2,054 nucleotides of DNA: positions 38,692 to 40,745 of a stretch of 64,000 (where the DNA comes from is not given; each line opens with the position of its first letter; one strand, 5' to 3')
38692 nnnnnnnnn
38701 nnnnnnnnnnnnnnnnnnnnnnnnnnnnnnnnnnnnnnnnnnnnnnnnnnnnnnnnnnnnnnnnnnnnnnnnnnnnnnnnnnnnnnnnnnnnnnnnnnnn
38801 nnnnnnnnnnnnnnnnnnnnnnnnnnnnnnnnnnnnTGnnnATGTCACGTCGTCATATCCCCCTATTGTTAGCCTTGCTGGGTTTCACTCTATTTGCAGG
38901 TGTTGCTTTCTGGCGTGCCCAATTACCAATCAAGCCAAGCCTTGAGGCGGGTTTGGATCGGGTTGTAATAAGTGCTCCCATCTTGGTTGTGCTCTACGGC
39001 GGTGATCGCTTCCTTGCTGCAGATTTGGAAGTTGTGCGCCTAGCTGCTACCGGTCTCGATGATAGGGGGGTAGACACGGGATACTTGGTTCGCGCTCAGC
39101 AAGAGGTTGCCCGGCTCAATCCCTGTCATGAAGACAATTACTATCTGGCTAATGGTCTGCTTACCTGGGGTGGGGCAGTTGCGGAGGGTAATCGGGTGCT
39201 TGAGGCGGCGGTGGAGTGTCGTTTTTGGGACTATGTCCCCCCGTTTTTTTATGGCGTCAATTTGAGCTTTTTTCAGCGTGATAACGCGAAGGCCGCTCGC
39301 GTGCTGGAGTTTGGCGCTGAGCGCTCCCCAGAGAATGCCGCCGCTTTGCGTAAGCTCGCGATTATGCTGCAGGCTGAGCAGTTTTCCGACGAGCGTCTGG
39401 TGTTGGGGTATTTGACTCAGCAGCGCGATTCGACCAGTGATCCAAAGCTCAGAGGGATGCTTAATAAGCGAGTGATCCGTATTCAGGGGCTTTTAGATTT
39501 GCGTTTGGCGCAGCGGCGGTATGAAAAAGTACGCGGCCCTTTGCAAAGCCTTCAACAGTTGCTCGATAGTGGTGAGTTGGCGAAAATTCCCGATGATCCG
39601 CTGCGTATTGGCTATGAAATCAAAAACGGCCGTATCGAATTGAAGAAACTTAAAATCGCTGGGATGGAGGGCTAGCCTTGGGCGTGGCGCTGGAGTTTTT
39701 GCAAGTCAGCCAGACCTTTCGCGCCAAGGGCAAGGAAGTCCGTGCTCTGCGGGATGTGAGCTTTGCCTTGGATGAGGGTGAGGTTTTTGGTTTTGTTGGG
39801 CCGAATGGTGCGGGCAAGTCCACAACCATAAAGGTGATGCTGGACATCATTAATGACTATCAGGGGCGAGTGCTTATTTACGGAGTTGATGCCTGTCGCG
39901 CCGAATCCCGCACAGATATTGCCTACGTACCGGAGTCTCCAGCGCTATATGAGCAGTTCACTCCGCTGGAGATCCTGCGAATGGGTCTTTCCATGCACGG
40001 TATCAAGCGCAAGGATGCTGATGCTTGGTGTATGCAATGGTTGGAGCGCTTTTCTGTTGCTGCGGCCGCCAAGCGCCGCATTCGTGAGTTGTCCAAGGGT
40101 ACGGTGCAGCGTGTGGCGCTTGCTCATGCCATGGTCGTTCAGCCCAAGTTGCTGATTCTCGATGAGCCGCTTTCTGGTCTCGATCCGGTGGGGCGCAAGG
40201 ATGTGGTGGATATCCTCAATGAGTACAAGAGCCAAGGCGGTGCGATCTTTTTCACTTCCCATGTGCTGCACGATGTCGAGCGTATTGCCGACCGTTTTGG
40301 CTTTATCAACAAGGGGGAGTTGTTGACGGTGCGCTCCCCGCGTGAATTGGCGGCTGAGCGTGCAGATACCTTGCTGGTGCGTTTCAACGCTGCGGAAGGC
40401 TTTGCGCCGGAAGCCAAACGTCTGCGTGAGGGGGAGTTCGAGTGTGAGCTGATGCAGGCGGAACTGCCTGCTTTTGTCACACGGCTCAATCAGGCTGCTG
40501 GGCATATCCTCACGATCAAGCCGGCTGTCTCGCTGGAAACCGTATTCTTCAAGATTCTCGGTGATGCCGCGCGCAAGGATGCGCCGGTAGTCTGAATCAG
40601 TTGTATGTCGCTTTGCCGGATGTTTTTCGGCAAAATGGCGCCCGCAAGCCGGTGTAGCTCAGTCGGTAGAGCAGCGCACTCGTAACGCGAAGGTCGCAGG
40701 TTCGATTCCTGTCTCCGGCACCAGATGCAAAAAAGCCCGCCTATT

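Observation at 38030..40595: PilG/H/I- or Xap-like ABC exporter cassette in the pilin accessory slot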

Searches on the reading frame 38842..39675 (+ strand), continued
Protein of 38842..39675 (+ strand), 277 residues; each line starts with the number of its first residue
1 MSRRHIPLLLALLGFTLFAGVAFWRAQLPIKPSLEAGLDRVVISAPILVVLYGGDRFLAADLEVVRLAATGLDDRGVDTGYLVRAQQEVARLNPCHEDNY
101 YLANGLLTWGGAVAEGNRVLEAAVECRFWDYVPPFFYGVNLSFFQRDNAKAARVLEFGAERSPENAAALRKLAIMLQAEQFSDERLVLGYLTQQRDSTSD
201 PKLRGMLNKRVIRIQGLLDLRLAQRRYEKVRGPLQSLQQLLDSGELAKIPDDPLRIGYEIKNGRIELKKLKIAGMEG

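Call 68: predict_structure(alignment_id=A3)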
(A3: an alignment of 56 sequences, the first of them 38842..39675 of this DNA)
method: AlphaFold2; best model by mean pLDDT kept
length: 277 residues; sequences in the alignment: 56
mean_pLDDT: 73.8   pTM: 0.62
mean pLDDT of the five models: 73.8, 71.7, 68.7, 68.0, 60.5
residues with pLDDT >= 90: 91; 70-90: 55; 50-70: 91; < 50: 40
segments of 3 or more residues with pLDDT < 50: 30-63, 273-277
pLDDT, mean of each block of 10 residues (from residue 1): 69 82 67 41 36 36 51 64 61 64 59 66 68 64 70 85 86 90 94 97 97 96 97 96 95 91 89 47
secondary structure, 60 per line:
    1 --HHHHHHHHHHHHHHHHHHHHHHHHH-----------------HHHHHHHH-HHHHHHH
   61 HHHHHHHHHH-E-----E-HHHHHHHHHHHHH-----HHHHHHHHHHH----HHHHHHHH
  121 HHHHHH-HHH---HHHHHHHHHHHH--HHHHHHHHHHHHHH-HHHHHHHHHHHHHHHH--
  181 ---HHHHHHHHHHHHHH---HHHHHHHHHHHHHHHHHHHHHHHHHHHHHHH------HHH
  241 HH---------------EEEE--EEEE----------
elements in order: H3-27 H45-52 H54-70 H80-92 H98-108 H113-126 H134-145 H148-161 H163-178 H184-197 H201-231 H238-242 E258-261 E264-267

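Call 70: fold_search(model_id=the predicted structure, library=pdb)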
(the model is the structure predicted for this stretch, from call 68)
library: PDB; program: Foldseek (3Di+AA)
matches with E <= 10: 206; with E <= 0.001: 0
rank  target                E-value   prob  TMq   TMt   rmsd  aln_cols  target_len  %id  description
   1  9nlw_H                4.1e-01  0.54  0.23  0.23  12.9       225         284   15  Y20S (Sec18-Sec17-Sec9-Sso1-Snc1) EDTA - Class 6 (released 2025-10-01)
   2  5lmf_B                4.2e-01  0.12  0.14  0.12  17.5       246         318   13  Structure of C-terminal domain from S. cerevisiae Pat1 decapping activator bound to Dcp2 HLM3 peptide (region 484-500) (released 2017-08-16)
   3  9yr6_B                5.1e-01  0.63  0.30  0.29  11.3       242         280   14  Structure of HTTQ23-HAP40 complex bound to a small molecule ligand (released 2025-12-03)
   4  5k7v_A                5.6e-01  0.21  0.18  0.18  15.0       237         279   13  Computational Design of Self-Assembling Cyclic Protein Homooligomers (released 2017-04-12)
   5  6ejn_A                6.1e-01  0.69  0.32  0.32  10.1       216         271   13  The KLC2 TPR domain bound to the JIP3 leucine zipper domain (released 2018-09-05)
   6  9cru_G                6.1e-01  0.33  0.23  0.22  13.1       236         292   15  Y20S (Sec18-Sec17-Sec9-Sso1-Snc1) EDTA - Class 1 (released 2025-08-27)
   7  5lfl_A                8.7e-01  0.57  0.28  0.38   9.5       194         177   15  MamA RS-1 ArsTM double mutant (released 2017-08-02)
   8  9pmw_B                9.5e-01  0.33  0.24  0.25  11.4       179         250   17  Structure of HTTQ23-HAP40 complex bound to macrocycles HHL1, HD4 and HL2 (released 2025-08-20)
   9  5lfl_F                1.0e+00  0.54  0.28  0.38   9.2       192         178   16  MamA RS-1 ArsTM double mutant (released 2017-08-02)
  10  8fbj                  1.0e+00  0.25  0.23  0.22  14.2       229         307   14  Improving the secretion of designed protein assemblies through negative design of cryptic transmembrane domains (released 2023-03-22)
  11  6c95_A                1.0e+00  0.18  0.20  0.10  13.2       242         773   13  The Human NatA (Naa10/Naa15) amino-terminal acetyltransferase complex bound to HYPK (released 2018-06-06)
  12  4xi0_D                1.1e+00  0.57  0.28  0.39   8.9       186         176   16  MamA 41-end from Desulfovibrio magneticus RS-1 (released 2015-08-19)
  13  4xi0_F                1.1e+00  0.41  0.26  0.36  10.2       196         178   18  MamA 41-end from Desulfovibrio magneticus RS-1 (released 2015-08-19)
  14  6ur7_A                1.1e+00  0.28  0.24  0.27  11.8       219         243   19  Crystal structure of Sel1 repeat protein from Oxalobacter formigenes (released 2020-10-28)
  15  5lfl_B                1.2e+00  0.51  0.28  0.39   9.0       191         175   16  MamA RS-1 ArsTM double mutant (released 2017-08-02)
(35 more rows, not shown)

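Call 81: search_protein_families(library=padloc, proteins=[window:38842-39675:+], max_evalue=0.01)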
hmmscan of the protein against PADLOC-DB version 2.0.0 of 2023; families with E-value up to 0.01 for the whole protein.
window:38842-39675:+ (277 aa): 0 families

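Call 86: search_protein_families(library=pfam, alignment_id=A2, max_evalue=1)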
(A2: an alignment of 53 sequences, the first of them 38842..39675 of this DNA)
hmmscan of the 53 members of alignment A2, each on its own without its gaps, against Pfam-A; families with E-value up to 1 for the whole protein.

A. member 1, window:38842-39675:+ (277 aa): 2 families
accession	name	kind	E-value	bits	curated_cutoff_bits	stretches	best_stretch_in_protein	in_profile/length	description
PF13432.12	TPR_16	-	0.18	12.7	32.7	1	145-176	10-41/65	Tetratricopeptide repeat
PF13428.12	TPR_14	-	0.25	12.6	23.5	1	143-174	12-43/44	Tetratricopeptide repeat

B. families by the number of members that match (of 53 scanned): 41 families (the first 25 are shown)
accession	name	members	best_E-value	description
PF13428.12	TPR_14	4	0.0031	Tetratricopeptide repeat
PF08334.16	T2SSG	4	0.022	Type II secretion system (T2SS), protein G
PF10385.14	RNA_pol_Rpb2_45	3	0.033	RNA polymerase beta subunit external 1 domain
PF14559.12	TPR_19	2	0.0028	Tetratricopeptide repeat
PF13432.12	TPR_16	2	0.04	Tetratricopeptide repeat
PF00482.28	T2SSF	2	0.041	Type II secretion system (T2SS), protein F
PF09277.16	Erythro-docking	2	0.16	Erythronolide synthase, docking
PF25062.1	ARM_TT21_N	1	0.0082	Tetratricopeptide repeat protein 21 N-terminal ARM repeat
PF09425.15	Jas_motif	1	0.0092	Jas motif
PF13414.12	TPR_11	1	0.0096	TPR repeat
PF12397.13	U3snoRNP10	1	0.012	U3 small nucleolar RNA-associated protein 10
PF17031.10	DUF5101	1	0.02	Domain of unknown function (DUF5101)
PF13176.12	TPR_7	1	0.021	Tetratricopeptide repeat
PF09524.15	Phg_2220_C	1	0.023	Conserved phage C-terminus (Phg_2220_C)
PF25060.1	ARM_TT21_2nd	1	0.031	Tetratricopeptide repeat protein 21 second ARM domain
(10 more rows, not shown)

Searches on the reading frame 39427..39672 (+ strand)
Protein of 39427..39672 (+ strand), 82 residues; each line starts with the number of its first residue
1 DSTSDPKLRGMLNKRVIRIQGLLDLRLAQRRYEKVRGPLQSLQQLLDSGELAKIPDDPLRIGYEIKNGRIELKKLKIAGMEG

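Call 83: predict_structure(alignment_id=A4)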
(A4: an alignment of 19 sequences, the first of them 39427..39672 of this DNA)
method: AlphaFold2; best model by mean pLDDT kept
length: 82 residues; sequences in the alignment: 19
mean_pLDDT: 90.5   pTM: 0.77
mean pLDDT of the five models: 90.5, 90.0, 87.8, 87.4, 68.2
residues with pLDDT >= 90: 64; 70-90: 8; 50-70: 9; < 50: 1
segments of 3 or more residues with pLDDT < 50: none
pLDDT, mean of each block of 10 residues (from residue 1): 80 95 98 98 98 94 95 75 49
secondary structure, 60 per line:
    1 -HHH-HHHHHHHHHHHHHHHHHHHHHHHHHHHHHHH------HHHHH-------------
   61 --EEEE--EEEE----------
elements in order: H6-36 H43-47 E63-66 E69-72

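Call 85: fold_search(model_id=the predicted structure, library=pdb)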
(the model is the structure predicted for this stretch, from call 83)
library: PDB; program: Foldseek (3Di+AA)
matches with E <= 10: 4; with E <= 0.001: 0
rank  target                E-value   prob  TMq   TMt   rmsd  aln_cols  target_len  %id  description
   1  4ixj_B                3.6e+00  0.20  0.52  0.21   4.6        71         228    7  The structure of PilJ, a Type IV pilin from Clostridium difficile (released 2014-01-01)
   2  3tcu_B                7.4e+00  0.05  0.32  0.28  10.6        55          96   16  Crystal Structure of NaK2K Channel D68E Mutant (released 2011-10-05)
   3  2owo_A                9.1e+00  0.01  0.18  0.04  10.1        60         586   22  Last Stop on the Road to Repair: Structure of E.coli DNA Ligase Bound to Nicked DNA-Adenylate (released 2007-05-15)
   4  3k0d_B                9.7e+00  0.04  0.32  0.28  10.6        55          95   18  Crystal Structure of CNG mimicking NaK mutant, NaK-ETPP, K+ complex (released 2011-01-12)

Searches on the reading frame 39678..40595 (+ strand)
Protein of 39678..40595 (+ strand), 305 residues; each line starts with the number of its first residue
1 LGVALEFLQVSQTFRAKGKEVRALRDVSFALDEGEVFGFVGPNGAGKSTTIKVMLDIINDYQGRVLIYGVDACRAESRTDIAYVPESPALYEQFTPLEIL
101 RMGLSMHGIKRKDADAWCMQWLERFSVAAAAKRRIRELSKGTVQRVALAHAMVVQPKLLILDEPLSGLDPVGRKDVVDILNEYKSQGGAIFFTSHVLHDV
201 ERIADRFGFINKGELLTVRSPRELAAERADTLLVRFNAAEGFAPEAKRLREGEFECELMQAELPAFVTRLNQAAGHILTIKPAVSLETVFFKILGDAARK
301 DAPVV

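Call 4: search_protein_families(library=pfam, proteins=[window:39678-40595:+], max_evalue=0.1)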
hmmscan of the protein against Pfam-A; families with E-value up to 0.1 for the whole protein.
window:39678-40595:+ (305 aa): 11 families
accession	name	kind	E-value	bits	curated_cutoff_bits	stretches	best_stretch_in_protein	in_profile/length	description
PF00005.33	ABC_tran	-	8.8e-29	101.3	25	1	24-165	1-136/137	ABC transporter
PF13304.12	AAA_21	-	4.7e-12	47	27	2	131-195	231-298/304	AAA domain, putative AbiEii toxin, Type IV TA system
PF13476.12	AAA_23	-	0.0032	18.6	27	1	19-52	5-37/201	AAA domain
PF00448.28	SRP54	-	0.0033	17.5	22.7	1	37-76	4-43/196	SRP54-type protein, GTPase domain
PF02463.25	SMC_N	-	0.014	15.3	40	0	37-52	27-42/220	RecF/RecN/SMC N terminal domain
PF13604.12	AAA_30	-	0.027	14.6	27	1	33-70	17-54/191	AAA domain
PF13555.12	AAA_29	-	0.038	14.2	27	1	29-51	17-39/61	P-loop containing region of AAA domain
PF01695.23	IstB_IS21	-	0.042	13.8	24.1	0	10-48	69-106/238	IstB-like ATP binding protein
PF13401.12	AAA_22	-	0.051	14.3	27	0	40-163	11-92/130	AAA domain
PF13175.12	AAA_15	-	0.069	13.2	32.1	1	22-58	12-47/374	AAA ATPase domain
PF13191.12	AAA_16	-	0.095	13.6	32.6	0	19-109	7-86/167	AAA ATPase domain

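Call 5: search_protein_families(library=ncbifam, proteins=[window:39678-40595:+], max_evalue=0.1)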
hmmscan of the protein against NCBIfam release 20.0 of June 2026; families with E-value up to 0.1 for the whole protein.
window:39678-40595:+ (305 aa): 197 families (the best 25 are shown)
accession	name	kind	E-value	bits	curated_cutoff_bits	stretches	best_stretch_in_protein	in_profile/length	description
TIGR01188.1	drrA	subfamily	4.5e-54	183.8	312.45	1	20-241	5-229/302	daunorubicin resistance ABC transporter, ATP-binding protein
TIGR03740.1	galliderm_ABC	subfamily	2.7e-42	145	309.75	1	19-216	11-203/223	lantibiotic protection ABC transporter ATP-binding subunit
TIGR03522.1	GldA_ABC_ATP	equivalog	1e-41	143.4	402.6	1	10-238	5-234/301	gliding motility-associated ABC transporter ATP-binding subunit GldA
NF033858.1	ABC2_perm_RbbA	equivalog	1.9e-41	141.9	1050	1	20-231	278-491/909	ribosome-associated ATPase/putative transporter RbbA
NF010059.0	PRK13536.1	equivalog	2.1e-35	122.1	549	1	3-229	42-266/342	nodulation factor ABC transporter ATP-binding protein NodI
TIGR03864.1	PQQ_ABC_ATP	hypoth_equivalog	4.9e-35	121.1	302.25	1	20-236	13-232/236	ABC transporter, ATP-binding subunit, PQQ-dependent alcohol dehydrogenase system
TIGR04406.1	LPS_export_lptB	equivalog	8.7e-35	120.1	240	1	19-228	12-226/239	LPS export ABC transporter ATP-binding protein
TIGR04521.1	ECF_ATPase_2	equivalog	1.7e-34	119.2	330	1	7-228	3-236/279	energy-coupling factor transporter ATPase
NF010060.0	PRK13537.1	equivalog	1e-33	116.6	521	1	20-234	27-243/314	nodulation factor ABC transporter ATP-binding protein NodI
TIGR01186.1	proV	subfamily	5.9e-33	114.5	326.6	1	22-236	7-229/363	betaine/proline/choline family ABC transporter ATP-binding protein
NF040840.2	tungstate_WtpC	equivalog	8.7e-33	114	440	1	23-241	15-235/347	tungstate ABC transporter ATP-binding protein WtpC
NF010068.0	PRK13548.1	equivalog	9.3e-33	113.4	261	1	17-224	14-230/261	heme ABC transporter ATP-binding protein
TIGR01288.1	nodI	equivalog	1e-32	113.3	424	1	3-229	3-227/303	nodulation factor ABC transporter ATP-binding protein NodI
NF047565.1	PSM_export_PmtA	equivalog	2.3e-32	112.4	350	1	23-220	16-211/282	phenol-soluble modulin export ABC transporter ATP-binding protein PmtA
TIGR04520.1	ECF_ATPase_1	equivalog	1.9e-31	109.5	315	1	10-228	6-227/269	energy-coupling factor transporter ATPase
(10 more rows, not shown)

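Call 81: search_protein_families(library=padloc, proteins=[window:39678-40595:+], max_evalue=0.01)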
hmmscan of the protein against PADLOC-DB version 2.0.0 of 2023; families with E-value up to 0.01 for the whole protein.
window:39678-40595:+ (305 aa): 14 families
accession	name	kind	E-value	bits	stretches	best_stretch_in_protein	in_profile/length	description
PDLC04135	mad3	-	5.1e-27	93.4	2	126-212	250-339/374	mads_3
PDLC04140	mad8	-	4.1e-11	41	1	22-199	15-236/314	mads_8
PDLC02980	AriA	-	1.4e-10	39.6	1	132-195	232-298/304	-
PDLC04175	HEC-01A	-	5.7e-07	26.9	1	133-184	244-297/363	-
PDLC04176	HEC-01A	-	3.5e-06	24.6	1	138-195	256-316/371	-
PDLC02335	AbiLi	-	8.6e-06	23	0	135-196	175-237/326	AbiLi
PDLC02914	ATPase-Toprim_I-B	-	1.2e-05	22.7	0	26-55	17-46/443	-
PDLC04213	HEC-02A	-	9.2e-05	20.1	0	154-195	230-271/337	-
PDLC03878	NsnB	-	0.00012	19.9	0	39-62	26-49/345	-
PDLC04183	HEC-01A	-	0.00085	16.5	1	19-54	11-44/402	-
PDLC04541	PDC-M25A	-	0.0011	16.2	0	22-58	11-44/380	-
PDLC04178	HEC-01A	-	0.0019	15.3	0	36-52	30-46/399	-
PDLC04214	HEC-02A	-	0.0026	15.1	0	152-196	234-278/338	-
PDLC04734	PDC-M62A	-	0.0067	13.5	1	34-62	60-88/597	-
